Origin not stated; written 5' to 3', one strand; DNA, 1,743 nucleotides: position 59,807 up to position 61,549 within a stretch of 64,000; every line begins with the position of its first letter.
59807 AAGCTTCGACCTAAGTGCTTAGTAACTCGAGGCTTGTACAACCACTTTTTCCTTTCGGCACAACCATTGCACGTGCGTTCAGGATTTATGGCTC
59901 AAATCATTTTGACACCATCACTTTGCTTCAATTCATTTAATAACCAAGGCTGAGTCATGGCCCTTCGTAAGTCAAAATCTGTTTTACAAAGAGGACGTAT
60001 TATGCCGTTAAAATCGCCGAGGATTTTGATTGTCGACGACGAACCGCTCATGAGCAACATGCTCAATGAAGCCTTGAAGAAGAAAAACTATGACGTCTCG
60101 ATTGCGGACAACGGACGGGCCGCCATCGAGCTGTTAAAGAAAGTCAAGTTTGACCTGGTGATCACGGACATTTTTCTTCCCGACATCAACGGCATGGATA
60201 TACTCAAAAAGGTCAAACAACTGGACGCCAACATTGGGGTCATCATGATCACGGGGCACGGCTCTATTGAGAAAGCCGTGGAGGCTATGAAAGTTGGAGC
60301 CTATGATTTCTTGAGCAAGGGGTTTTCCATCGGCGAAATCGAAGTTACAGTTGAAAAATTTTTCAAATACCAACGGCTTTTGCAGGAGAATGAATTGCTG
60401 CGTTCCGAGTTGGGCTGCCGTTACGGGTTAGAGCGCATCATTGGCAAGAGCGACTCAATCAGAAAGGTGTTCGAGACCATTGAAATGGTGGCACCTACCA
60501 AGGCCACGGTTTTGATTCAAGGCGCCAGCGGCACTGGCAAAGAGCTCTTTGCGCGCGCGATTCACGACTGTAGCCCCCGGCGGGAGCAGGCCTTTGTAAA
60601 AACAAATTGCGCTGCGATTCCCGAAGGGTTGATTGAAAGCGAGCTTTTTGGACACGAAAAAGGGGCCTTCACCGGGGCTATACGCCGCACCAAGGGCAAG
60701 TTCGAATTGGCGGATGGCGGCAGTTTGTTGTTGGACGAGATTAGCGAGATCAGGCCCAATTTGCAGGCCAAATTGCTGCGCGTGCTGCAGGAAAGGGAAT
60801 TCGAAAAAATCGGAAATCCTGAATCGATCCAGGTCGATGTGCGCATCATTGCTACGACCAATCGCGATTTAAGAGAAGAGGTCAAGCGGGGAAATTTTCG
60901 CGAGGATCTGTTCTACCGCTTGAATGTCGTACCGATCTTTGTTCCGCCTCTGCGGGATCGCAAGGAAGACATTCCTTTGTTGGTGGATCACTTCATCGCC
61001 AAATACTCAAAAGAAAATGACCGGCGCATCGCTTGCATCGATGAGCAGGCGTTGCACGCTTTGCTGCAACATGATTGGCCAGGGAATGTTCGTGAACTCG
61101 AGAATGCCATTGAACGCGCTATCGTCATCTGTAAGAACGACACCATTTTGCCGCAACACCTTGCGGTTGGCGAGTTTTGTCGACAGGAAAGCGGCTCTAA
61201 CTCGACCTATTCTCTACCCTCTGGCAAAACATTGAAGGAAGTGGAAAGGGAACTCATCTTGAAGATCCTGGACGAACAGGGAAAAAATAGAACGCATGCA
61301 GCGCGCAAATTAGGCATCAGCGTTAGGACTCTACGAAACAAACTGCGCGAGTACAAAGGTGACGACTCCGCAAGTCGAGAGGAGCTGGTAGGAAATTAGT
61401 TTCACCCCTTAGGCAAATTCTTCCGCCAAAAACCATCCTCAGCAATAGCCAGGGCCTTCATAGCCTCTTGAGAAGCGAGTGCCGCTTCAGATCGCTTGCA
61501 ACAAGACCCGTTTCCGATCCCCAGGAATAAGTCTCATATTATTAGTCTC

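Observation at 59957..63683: NtrC-type activator, sigma-54 promoter, alternative sigma factor, RsbW-like kinase and GAF protein cassette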

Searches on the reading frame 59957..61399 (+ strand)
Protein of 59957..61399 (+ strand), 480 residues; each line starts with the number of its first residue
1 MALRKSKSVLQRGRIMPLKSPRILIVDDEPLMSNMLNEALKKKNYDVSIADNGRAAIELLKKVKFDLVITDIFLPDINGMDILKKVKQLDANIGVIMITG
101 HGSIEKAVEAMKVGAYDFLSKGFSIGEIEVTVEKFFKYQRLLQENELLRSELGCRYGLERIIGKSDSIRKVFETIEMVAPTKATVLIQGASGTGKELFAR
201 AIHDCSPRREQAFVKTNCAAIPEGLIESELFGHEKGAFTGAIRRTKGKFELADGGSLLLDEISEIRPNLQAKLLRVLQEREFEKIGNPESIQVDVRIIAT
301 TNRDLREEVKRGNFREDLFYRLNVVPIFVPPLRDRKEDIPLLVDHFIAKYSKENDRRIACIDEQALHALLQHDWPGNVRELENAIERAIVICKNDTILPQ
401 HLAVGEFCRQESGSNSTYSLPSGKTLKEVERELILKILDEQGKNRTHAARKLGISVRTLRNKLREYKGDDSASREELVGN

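Call 3: search_protein_families(library=pfam, proteins=[window:59957-61399:+], max_evalue=0.01)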
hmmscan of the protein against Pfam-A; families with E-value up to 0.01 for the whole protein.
window:59957-61399:+ (480 aa): 14 families
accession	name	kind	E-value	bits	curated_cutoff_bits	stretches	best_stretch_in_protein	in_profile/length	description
PF00158.32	Sigma54_activat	-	1.3e-71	240.2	20.2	1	161-327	1-167/168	Sigma-54 interaction domain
PF00072.30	Response_reg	-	1e-30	106.6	30.2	1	23-131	1-109/111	Response regulator receiver domain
PF25601.1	AAA_lid_14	-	1.6e-27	95.6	27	1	333-403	1-71/87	AAA+ ATPase lid domain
PF14532.12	Sigma54_activ_2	-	2.1e-20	73.8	25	1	162-332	1-138/138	Sigma-54 interaction domain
PF02954.25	HTH_8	-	1.4e-12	47.5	22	1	425-466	1-42/42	Bacterial regulatory protein, Fis family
PF07728.20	AAA_5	-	2.7e-08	34.3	22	1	185-305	2-125/139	AAA domain (dynein-related subfamily)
PF07724.20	AAA_2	-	0.00055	20.5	27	1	182-311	3-133/166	AAA domain (Cdc48 subfamily)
PF13384.12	HTH_23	-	0.00057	20.1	24.6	1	426-467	2-44/50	Homeodomain-like domain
PF07726.17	AAA_3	-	0.00068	20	27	1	185-302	2-111/131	ATPase family associated with various cellular activities (AAA)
PF01078.27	Mg_chelatase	-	0.00074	19.4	20.3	0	173-278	13-131/207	Magnesium chelatase, subunit ChlI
PF00004.35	AAA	-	0.0013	19.6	21.2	1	185-313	1-122/131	ATPase family associated with various cellular activities (AAA)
PF18024.7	HTH_50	-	0.0015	18.6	27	1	426-466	8-47/50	Helix-turn-helix domain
PF20701.3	HetE-N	-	0.002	18.8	25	0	158-196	63-98/102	Het-E N-terminal domain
PF13518.12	HTH_28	-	0.002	18.6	25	1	438-467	9-37/52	Helix-turn-helix domain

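Call 4: search_protein_families(library=ncbifam, proteins=[window:59957-61399:+], max_evalue=0.01)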
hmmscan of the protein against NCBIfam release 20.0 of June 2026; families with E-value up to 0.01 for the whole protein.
window:59957-61399:+ (480 aa): 127 families (the best 25 are shown)
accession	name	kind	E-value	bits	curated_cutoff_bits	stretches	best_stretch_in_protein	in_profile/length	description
NF008469.0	PRK11361.1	equivalog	5.8e-149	496.7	714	1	22-469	6-457/461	acetoacetate metabolism transcriptional regulator AtoC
NF007689.0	PRK10365.1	equivalog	4e-128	427.9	760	1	22-463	7-439/441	sigma-54-dependent response regulator transcription factor ZraR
TIGR02915.1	PEP_resp_reg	equivalog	1.7e-125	419.4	502.6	1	23-465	1-441/445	PEP-CTERM-box response regulator transcription factor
TIGR01818.1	ntrC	equivalog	6.1e-124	414.3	558.6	1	23-403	1-378/463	nitrogen regulation protein NR(I)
TIGR01817.1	nifA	equivalog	3.3e-121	405.7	528.85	1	157-407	194-443/534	nif-specific transcriptional activator NifA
NF041946.1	LuxO_transreg_Vib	equivalog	2.8e-116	389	800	1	32-404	8-382/463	quorum-sensing sigma-54 dependent transcriptional regulator LuxO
NF050807.1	TransRegFlbDCaul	equivalog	2.2e-114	382.8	750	1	161-469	120-441/454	sigma-54-dependent transcriptional regulator FlbD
NF051870.1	NAssimRespRegNtrX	equivalog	9.6e-110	367.5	600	1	23-464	4-448/452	nitrogen assimilation response regulator NtrX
NF041552.1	TF_PrdR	equivalog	1e-106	357.6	795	1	157-467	265-577/577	sigma-54 dependent transcriptional regulator PrdR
NF011695.0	PRK15115.1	equivalog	5.9e-104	348.3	763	1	17-455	3-425/445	two-component system response regulator GlrR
NF003451.0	PRK05022.1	equivalog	1.4e-101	340.7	476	1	157-459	188-501/512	nitric oxide reductase transcriptional regulator NorR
NF038308.1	RNA_repair_RtcR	equivalog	5.6e-100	335.7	650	1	106-469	125-519/530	RNA repair transcriptional activator RtcR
NF008176.1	PRK10923.1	equivalog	3.2e-99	332.6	620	1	22-408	5-387/469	nitrogen regulation protein NR(I)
NF049963.1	RespRegFlgRCampy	domain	4.1e-99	332.3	750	1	23-467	3-428/429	fla regulon two-component system response regulator FlgR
NF011958.0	PRK15429.1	equivalog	1.7e-95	321.1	830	1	139-466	358-684/692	formate hydrogenlyase transcriptional activator FlhA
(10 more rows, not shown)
